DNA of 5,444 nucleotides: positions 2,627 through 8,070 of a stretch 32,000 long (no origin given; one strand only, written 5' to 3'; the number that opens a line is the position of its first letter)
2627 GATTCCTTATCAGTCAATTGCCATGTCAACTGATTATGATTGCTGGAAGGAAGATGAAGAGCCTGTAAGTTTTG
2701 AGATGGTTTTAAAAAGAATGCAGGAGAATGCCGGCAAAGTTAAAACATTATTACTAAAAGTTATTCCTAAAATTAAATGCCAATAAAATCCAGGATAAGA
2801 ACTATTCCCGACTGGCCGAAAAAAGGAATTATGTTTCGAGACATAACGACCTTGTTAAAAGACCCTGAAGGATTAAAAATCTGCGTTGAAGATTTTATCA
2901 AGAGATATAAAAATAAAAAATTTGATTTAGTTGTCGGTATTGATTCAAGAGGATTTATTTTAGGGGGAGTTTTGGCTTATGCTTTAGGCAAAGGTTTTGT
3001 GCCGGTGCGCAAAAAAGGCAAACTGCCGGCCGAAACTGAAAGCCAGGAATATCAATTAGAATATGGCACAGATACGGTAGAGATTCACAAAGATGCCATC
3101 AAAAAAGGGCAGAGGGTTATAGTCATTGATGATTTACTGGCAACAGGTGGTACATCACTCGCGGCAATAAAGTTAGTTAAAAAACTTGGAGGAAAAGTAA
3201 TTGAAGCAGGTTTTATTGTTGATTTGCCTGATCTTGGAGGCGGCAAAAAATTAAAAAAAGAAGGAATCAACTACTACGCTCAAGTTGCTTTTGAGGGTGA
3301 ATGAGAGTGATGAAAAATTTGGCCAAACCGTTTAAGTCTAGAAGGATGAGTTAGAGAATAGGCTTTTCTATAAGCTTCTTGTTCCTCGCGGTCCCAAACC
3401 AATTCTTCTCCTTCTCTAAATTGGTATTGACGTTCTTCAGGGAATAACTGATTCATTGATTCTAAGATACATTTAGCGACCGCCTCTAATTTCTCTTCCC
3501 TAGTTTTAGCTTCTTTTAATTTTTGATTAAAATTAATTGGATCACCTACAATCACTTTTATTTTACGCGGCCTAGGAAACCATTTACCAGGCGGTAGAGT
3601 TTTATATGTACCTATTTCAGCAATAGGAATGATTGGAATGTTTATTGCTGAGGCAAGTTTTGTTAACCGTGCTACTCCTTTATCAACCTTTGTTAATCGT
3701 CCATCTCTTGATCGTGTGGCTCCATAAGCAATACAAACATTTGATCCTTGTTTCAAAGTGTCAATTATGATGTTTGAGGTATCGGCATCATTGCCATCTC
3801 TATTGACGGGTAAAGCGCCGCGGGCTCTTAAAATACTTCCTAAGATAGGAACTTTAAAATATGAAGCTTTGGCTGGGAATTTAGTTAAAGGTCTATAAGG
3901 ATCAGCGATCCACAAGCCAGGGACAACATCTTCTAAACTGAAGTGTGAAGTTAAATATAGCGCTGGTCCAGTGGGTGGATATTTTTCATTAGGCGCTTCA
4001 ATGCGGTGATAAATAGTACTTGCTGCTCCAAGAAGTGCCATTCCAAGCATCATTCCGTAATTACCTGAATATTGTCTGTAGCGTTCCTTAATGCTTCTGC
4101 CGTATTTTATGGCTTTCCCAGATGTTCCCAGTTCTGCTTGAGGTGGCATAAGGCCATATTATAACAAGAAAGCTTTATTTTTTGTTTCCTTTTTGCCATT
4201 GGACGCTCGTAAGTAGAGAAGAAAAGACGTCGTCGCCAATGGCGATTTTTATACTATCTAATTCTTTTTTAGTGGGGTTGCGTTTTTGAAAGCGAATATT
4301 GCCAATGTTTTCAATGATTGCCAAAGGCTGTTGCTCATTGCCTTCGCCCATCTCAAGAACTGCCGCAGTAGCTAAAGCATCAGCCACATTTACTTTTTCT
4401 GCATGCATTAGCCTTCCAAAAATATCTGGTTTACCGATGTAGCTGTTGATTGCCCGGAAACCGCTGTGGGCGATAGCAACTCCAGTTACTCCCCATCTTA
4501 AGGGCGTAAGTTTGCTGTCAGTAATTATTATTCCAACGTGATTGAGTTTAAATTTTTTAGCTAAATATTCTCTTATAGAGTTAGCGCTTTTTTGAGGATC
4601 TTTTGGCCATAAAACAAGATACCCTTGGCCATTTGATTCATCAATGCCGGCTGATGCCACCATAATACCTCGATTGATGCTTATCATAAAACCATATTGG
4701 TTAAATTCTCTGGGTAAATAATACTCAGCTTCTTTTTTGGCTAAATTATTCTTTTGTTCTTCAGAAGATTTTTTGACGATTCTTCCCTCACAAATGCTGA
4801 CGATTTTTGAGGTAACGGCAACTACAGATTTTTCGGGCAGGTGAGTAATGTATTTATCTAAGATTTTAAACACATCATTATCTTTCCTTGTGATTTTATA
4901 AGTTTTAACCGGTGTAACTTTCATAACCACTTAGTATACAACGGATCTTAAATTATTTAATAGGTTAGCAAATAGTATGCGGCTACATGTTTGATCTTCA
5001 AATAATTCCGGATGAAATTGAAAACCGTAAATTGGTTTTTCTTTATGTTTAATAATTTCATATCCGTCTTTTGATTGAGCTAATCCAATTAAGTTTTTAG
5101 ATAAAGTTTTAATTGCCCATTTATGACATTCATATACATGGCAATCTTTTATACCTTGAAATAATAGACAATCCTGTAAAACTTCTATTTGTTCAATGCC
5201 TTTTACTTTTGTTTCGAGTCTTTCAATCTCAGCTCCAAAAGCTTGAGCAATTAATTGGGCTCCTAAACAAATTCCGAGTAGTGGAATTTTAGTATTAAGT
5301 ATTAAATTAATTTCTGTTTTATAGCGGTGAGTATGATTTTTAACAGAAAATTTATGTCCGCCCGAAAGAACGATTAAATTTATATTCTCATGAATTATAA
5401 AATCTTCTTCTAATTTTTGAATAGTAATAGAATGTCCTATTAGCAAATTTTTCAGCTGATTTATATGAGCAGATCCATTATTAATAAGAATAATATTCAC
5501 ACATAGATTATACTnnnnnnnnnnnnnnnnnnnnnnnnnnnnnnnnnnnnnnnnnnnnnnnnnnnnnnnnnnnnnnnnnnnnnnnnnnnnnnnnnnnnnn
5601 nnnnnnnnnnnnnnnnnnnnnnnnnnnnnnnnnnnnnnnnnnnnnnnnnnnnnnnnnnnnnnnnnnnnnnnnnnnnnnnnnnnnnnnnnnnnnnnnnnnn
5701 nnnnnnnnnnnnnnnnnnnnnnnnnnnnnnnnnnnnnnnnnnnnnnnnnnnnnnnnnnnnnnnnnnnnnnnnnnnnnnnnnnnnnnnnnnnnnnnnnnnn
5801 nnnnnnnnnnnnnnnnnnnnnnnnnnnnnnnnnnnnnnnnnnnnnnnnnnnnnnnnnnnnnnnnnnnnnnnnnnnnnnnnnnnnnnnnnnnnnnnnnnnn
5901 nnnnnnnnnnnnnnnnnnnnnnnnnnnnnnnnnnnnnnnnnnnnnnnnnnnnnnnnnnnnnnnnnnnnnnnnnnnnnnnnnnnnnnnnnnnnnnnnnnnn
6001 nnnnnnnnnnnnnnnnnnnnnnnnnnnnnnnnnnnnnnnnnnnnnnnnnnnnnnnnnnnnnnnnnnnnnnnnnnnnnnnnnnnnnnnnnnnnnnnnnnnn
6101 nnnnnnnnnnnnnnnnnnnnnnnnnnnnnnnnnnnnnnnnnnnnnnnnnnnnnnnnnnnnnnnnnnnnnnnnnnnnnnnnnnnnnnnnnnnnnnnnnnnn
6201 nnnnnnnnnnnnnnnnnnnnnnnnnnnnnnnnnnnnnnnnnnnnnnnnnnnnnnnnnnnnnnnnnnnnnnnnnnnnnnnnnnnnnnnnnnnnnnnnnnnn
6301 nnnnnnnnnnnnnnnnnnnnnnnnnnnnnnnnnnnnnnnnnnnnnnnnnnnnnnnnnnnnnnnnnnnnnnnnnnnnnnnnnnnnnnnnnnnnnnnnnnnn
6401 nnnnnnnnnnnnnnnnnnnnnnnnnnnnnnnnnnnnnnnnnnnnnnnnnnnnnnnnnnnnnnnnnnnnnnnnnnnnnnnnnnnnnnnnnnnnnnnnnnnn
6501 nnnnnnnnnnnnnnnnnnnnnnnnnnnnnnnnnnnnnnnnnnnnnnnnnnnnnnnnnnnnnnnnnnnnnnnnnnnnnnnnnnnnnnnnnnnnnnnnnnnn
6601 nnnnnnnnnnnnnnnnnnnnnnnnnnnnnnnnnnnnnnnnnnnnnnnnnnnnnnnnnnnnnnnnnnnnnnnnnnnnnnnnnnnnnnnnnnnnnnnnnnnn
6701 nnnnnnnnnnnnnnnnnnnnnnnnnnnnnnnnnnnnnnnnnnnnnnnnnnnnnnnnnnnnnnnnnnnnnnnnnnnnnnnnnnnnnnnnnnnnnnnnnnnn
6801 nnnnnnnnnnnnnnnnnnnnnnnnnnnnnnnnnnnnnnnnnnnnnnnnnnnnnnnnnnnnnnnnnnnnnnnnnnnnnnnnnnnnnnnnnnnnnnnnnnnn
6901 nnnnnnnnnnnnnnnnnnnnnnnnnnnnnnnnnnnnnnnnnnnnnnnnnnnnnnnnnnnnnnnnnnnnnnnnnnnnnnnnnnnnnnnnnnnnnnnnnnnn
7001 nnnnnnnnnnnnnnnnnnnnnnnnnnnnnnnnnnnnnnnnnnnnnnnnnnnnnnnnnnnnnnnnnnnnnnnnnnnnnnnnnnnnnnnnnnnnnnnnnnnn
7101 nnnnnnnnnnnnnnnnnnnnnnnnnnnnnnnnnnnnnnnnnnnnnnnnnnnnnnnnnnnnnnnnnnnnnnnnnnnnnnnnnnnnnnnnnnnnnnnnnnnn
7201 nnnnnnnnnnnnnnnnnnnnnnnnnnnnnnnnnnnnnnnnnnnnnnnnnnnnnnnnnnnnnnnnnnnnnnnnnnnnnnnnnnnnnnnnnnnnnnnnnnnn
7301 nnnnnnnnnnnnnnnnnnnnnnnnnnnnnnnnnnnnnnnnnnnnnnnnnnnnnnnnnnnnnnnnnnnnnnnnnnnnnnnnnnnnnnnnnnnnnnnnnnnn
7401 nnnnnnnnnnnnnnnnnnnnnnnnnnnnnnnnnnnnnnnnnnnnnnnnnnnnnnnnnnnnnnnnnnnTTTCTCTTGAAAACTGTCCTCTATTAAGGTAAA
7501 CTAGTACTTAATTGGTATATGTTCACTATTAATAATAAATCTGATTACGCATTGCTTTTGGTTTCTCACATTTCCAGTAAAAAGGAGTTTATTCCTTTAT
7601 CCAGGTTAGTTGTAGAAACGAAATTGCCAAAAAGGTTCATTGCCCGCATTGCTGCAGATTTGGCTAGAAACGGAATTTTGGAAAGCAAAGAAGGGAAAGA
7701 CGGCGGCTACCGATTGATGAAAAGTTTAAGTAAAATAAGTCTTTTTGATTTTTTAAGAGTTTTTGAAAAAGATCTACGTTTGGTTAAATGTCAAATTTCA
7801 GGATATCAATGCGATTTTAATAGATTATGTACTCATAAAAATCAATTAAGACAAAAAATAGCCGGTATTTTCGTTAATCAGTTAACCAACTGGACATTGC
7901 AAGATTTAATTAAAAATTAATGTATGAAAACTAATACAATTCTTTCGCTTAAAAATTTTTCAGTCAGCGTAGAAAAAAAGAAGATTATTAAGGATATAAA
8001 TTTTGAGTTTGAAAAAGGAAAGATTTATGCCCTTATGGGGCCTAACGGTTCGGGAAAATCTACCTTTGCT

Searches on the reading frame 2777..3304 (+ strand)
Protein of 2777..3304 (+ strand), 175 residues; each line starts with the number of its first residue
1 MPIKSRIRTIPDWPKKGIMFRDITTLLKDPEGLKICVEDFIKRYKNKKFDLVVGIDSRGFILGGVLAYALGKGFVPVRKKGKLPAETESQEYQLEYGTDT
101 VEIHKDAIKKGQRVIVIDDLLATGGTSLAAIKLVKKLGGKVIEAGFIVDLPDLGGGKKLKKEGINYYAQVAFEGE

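Call 40: search_protein_families(library=pfam, proteins=[window:2777-3304:+])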
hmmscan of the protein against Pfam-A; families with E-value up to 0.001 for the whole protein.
window:2777-3304:+ (175 aa): 1 family
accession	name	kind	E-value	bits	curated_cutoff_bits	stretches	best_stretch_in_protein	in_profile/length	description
PF00156.33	Pribosyltran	-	2.6e-18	66.3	26.3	1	26-149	5-125/158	Phosphoribosyl transferase domain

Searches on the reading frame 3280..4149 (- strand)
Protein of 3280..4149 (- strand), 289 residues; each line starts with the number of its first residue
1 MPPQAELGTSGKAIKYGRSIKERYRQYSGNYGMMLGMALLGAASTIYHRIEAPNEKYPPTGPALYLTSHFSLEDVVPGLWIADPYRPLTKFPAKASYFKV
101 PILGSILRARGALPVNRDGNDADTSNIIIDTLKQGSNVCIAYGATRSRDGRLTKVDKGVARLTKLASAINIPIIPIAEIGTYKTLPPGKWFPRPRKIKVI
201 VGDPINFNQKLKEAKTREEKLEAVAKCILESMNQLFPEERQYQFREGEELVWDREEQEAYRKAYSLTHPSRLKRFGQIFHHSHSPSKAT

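Call 40: search_protein_families(library=pfam, proteins=[window:3280-4149:-])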
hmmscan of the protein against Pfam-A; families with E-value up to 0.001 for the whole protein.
window:3280-4149:- (289 aa): 1 family
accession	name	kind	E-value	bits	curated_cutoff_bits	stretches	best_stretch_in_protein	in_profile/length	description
PF01553.26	Acyltransferase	-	3.9e-15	56.3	23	1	54-177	6-130/132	Acyltransferase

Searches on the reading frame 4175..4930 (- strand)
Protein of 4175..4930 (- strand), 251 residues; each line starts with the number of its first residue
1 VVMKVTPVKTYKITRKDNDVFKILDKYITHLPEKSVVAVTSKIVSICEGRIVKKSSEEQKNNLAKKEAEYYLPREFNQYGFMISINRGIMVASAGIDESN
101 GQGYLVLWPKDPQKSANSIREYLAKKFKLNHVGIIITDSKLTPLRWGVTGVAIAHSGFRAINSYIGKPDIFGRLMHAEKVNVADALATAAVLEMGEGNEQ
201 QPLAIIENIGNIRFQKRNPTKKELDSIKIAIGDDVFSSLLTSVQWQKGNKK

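Call 40: search_protein_families(library=pfam, proteins=[window:4175-4930:-])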
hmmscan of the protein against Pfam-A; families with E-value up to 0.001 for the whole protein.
window:4175-4930:- (251 aa): 1 family
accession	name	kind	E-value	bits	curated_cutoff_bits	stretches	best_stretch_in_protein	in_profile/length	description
PF01996.21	F420_ligase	-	4.6e-38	131.3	25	1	13-208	6-218/218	F420-0:Gamma-glutamyl ligase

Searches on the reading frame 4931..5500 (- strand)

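Call 40: search_protein_families(library=pfam, proteins=[window:4931-5500:-])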
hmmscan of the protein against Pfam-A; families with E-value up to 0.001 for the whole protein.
window:4931-5500:- (189 aa): 3 families
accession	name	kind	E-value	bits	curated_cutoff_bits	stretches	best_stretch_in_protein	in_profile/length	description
PF00117.34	GATase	-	1.7e-27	96.7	22.8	1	6-181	3-188/190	Glutamine amidotransferase class-I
PF07722.19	Peptidase_C26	-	3.9e-12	46.8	20.5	1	57-165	88-219/219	Peptidase C26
PF01174.25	SNO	-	3e-05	24.4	27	1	12-172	11-177/188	SNO glutamine amidotransferase family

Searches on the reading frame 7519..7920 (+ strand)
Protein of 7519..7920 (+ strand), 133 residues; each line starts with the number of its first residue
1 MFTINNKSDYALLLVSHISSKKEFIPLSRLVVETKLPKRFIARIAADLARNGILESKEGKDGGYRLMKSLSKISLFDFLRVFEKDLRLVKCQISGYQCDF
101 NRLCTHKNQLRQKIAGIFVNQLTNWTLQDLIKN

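Call 40: search_protein_families(library=pfam, proteins=[window:7519-7920:+])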
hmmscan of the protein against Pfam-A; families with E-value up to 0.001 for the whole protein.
window:7519-7920:+ (133 aa): 1 family
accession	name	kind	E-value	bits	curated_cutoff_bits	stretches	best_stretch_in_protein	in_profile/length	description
PF02082.26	Rrf2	-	6.9e-22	78.5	30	1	4-133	1-132/132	Iron-dependent Transcriptional regulator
